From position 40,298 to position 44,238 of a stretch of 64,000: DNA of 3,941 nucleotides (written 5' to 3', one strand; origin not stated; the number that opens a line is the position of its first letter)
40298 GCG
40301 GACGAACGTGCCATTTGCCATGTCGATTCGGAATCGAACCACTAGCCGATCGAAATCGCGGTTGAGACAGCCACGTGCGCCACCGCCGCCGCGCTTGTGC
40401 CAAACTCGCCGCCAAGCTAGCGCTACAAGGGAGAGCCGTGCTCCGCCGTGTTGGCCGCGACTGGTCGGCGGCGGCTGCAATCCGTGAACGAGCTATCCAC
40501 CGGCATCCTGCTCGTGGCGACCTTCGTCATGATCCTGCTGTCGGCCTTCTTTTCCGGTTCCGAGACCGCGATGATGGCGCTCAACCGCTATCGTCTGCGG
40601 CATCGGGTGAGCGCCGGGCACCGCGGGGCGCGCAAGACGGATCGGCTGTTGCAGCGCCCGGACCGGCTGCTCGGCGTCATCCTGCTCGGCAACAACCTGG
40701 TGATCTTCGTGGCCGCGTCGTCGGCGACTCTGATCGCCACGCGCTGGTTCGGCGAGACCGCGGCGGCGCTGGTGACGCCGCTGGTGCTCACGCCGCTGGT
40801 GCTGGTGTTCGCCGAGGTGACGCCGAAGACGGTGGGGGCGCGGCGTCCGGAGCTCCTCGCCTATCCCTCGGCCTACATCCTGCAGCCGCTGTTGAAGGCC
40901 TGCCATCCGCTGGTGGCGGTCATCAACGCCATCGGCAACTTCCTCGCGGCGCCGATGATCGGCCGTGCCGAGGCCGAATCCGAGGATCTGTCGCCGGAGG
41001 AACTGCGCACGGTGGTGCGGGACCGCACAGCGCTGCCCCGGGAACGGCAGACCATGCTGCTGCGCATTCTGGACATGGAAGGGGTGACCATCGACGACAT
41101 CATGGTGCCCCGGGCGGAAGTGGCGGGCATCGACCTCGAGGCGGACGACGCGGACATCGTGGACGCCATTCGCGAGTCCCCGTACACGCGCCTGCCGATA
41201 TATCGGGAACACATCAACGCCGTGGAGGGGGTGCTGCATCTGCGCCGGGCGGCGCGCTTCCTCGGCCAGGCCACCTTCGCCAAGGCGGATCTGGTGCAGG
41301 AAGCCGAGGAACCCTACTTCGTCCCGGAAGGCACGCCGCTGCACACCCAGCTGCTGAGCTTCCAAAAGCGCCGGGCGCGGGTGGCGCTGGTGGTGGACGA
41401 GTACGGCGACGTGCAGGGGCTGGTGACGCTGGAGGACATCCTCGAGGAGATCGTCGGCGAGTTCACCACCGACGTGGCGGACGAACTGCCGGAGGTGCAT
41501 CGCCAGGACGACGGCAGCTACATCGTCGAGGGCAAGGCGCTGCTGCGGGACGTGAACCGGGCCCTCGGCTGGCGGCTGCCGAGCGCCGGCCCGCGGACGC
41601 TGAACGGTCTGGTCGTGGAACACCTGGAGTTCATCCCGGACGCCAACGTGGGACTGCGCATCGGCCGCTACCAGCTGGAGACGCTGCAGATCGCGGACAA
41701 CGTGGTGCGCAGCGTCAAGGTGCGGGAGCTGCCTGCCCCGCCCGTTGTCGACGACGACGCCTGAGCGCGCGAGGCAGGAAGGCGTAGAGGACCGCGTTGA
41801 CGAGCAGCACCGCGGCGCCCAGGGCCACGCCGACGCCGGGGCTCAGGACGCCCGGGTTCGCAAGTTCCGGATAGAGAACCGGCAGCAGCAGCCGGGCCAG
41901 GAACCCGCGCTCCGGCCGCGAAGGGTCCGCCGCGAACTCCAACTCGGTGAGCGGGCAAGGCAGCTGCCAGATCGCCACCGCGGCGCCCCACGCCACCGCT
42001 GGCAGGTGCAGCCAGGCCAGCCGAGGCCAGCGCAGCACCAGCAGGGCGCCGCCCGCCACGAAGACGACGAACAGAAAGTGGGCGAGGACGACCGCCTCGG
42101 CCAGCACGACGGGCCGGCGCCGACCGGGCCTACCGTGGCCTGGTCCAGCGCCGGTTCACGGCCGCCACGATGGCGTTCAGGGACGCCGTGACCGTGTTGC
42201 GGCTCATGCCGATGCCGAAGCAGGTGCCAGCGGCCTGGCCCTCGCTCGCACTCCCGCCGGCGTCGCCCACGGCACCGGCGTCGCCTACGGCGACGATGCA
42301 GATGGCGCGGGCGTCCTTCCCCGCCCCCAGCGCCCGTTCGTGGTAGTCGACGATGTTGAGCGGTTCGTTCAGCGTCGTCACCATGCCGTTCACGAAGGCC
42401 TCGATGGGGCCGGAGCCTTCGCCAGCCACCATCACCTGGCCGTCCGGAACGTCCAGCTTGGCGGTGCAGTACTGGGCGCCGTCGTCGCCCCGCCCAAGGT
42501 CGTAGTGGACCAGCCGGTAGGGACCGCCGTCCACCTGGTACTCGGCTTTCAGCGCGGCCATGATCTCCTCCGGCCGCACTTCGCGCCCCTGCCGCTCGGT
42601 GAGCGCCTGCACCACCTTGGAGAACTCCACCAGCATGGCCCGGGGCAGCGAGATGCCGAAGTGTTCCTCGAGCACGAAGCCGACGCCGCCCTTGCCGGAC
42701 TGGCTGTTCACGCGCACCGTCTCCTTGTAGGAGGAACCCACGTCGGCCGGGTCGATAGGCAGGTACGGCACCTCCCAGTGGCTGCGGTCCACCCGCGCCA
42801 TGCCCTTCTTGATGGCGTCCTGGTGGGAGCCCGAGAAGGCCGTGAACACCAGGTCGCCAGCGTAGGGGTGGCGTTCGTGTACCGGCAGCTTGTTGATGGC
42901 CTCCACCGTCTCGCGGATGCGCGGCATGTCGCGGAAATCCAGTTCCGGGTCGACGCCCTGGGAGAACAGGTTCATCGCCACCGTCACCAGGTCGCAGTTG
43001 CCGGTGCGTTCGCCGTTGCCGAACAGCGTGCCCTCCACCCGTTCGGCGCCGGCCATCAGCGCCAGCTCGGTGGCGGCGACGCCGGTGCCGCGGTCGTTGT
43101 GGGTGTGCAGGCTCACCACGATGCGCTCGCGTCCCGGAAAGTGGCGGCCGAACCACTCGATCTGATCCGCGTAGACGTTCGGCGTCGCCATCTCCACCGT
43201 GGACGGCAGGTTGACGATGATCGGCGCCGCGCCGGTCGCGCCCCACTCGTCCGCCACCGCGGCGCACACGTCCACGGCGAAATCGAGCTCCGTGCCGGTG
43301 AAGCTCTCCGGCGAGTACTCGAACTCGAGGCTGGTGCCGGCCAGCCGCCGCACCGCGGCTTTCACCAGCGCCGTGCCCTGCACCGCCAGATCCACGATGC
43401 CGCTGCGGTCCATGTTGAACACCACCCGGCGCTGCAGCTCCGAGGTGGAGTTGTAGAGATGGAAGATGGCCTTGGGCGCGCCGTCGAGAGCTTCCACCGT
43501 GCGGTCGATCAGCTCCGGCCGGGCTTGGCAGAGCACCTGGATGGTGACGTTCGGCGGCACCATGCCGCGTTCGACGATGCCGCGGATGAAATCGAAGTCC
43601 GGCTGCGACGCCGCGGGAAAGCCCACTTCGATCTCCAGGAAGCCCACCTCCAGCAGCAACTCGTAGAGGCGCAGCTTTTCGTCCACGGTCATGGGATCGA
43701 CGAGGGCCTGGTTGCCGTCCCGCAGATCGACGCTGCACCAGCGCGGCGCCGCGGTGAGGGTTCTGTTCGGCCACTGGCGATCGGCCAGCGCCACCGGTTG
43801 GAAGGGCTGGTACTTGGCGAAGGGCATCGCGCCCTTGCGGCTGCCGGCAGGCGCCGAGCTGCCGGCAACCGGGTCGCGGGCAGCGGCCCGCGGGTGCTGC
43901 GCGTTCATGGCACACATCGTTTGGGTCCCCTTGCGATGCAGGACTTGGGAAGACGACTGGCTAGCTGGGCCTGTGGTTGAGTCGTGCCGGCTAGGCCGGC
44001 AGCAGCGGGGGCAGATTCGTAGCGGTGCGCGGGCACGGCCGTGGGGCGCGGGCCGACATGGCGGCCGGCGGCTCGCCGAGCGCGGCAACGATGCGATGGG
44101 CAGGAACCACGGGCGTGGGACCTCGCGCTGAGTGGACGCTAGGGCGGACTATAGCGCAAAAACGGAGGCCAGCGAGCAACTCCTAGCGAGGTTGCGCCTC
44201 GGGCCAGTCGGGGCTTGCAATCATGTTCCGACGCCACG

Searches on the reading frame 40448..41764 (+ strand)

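Call 63: search_protein_families(library=pfam, proteins=[window:40448-41764:+], max_evalue=0.0001)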
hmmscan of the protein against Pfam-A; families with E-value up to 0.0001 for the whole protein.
window:40448-41764:+ (438 aa): 3 families
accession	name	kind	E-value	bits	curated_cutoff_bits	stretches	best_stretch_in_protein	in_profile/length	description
PF01595.25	CNNM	-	1.3e-44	152.5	28.4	1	24-192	2-170/181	Cyclin M transmembrane N-terminal domain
PF03471.22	CorC_HlyC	-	6.4e-17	61.8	27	1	352-427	2-79/81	Transporter associated domain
PF00571.33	CBS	-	5.1e-08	33.6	24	1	288-336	8-56/57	CBS domain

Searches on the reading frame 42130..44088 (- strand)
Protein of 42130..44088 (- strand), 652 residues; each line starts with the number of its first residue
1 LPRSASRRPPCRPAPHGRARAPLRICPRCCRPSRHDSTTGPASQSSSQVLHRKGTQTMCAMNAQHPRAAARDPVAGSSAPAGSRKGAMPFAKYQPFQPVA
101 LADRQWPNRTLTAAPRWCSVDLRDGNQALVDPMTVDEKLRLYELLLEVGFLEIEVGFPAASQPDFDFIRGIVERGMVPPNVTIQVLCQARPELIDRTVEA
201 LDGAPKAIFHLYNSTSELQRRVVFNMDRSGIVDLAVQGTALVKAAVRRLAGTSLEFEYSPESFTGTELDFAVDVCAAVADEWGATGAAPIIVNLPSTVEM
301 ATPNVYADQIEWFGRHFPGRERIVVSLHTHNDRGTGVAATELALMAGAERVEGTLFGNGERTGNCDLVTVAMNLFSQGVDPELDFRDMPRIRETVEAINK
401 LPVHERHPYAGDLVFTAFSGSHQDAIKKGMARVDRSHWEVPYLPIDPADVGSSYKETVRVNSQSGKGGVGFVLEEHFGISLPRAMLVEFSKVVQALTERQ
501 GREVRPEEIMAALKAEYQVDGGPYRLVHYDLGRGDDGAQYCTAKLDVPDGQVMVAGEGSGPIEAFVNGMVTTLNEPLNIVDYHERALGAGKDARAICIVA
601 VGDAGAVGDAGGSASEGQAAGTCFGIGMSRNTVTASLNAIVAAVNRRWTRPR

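Call 63: search_protein_families(library=pfam, proteins=[window:42130-44088:-], max_evalue=0.0001)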
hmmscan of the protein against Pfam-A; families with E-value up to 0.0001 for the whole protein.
window:42130-44088:- (652 aa): 3 families
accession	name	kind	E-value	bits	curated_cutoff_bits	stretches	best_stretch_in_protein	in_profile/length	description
PF00682.25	HMGL-like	-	1e-74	251.7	29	1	115-395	2-260/260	HMGL-like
PF22615.1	IPMS_D2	-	6.6e-32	110.1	27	1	412-474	1-66/66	Alpha-isopropylmalate synthase, post-catalytic domain-like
PF08502.15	LeuA_dimer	-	2.1e-19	70.2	24.9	1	503-646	1-129/131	LeuA allosteric (dimerisation) domain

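Call 72: find_homologous_proteins(query=window:42130-44088:-, max_evalue=1e-100)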
Query window:42130-44088:- (652 aa): 8000 proteins with E <= 1e-100 among 8000 candidates; the best 120 are listed.
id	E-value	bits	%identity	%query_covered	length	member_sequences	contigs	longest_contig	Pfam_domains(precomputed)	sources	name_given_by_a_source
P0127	0.0e+0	1308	97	91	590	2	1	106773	PF00682.26,PF08502.16,PF22615.2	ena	-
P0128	0.0e+0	1244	93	91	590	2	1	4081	PF00682.26,PF08502.16,PF22615.2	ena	-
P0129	0.0e+0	1170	88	91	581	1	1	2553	PF00682.26,PF08502.16,PF22615.2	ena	-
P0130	0.0e+0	1167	87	91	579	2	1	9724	PF00682.26,PF08502.16,PF22615.2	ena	-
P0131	0.0e+0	1162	87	91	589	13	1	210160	PF00682.26,PF08502.16,PF22615.2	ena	-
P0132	0.0e+0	1159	88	91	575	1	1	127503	PF00682.26,PF08502.16,PF22615.2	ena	-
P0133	0.0e+0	1155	87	91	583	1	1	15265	PF00682.26,PF08502.16,PF22615.2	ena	-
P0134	0.0e+0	1152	87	91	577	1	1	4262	PF00682.26,PF08502.16,PF22615.2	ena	-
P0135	0.0e+0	1151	90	87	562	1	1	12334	PF00682.26,PF08502.16,PF22615.2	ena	-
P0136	0.0e+0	1142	87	91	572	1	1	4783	PF00682.26,PF08502.16,PF22615.2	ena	-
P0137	0.0e+0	1113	85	88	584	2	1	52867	PF00682.26,PF08502.16,PF22615.2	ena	-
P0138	0.0e+0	1108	85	88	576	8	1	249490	PF00682.26,PF08502.16,PF22615.2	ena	-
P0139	0.0e+0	1106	84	88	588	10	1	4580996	PF00682.26,PF08502.16,PF22615.2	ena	-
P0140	0.0e+0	1103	85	88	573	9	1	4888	PF00682.26,PF08502.16,PF22615.2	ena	-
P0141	0.0e+0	1098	85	87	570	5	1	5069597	PF00682.26,PF08502.16,PF22615.2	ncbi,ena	-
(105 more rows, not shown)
